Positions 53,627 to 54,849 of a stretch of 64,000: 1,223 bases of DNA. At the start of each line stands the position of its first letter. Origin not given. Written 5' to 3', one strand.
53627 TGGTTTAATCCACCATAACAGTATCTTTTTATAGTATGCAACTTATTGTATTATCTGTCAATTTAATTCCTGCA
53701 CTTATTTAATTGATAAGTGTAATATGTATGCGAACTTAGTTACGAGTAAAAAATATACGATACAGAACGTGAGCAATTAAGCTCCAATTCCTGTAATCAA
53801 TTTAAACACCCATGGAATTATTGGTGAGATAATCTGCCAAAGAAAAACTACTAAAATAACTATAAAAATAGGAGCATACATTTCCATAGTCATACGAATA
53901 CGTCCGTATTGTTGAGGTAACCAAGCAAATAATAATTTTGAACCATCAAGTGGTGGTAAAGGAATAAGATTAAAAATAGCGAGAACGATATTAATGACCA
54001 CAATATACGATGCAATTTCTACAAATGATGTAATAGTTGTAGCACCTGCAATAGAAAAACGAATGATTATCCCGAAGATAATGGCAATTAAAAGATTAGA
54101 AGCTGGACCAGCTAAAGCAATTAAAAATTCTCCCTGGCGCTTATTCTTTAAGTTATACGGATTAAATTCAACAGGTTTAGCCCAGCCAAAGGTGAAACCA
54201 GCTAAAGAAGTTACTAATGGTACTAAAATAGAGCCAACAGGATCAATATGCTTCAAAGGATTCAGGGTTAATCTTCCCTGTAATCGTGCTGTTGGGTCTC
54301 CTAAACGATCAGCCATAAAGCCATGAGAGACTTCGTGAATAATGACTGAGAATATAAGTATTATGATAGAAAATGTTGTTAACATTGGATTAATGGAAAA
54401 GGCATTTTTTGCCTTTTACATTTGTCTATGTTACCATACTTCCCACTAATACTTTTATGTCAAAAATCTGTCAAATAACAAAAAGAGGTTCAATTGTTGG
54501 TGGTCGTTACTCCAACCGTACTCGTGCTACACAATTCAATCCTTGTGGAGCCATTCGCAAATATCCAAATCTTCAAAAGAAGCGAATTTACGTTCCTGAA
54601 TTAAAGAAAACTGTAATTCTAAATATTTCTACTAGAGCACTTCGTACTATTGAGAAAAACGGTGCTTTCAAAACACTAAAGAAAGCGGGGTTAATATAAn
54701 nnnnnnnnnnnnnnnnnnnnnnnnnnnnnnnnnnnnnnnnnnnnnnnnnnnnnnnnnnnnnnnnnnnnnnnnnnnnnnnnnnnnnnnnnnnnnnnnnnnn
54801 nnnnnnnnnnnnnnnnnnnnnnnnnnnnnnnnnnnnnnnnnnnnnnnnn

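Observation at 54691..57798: Split ComEC: channel gene and separate degenerate MBL-domain gene, separated by an antisense SOD, sharing a 50-nt upstream repeat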

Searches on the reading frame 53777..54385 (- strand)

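Call 4: search_protein_families(library=pfam, proteins=[window:53777-54385:-], max_evalue=0.1)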
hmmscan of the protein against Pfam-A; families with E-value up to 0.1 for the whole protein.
window:53777-54385:- (202 aa): 1 family
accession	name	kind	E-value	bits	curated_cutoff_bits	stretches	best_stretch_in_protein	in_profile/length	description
PF02163.28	Peptidase_M50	-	1.9e-16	60.5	27.2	2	116-178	154-218/221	Peptidase family M50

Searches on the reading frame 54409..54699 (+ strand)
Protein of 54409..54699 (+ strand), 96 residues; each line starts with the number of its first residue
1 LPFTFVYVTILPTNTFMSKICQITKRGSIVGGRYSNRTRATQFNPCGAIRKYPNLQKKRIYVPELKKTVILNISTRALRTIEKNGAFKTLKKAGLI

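Call 4: search_protein_families(library=pfam, proteins=[window:54409-54699:+], max_evalue=0.1)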
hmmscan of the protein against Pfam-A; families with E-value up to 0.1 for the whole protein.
window:54409-54699:+ (96 aa): 1 family
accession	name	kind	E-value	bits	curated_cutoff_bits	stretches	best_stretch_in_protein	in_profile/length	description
PF00830.24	Ribosomal_L28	-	7e-12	45.6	27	1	19-84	1-60/60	Ribosomal L28 family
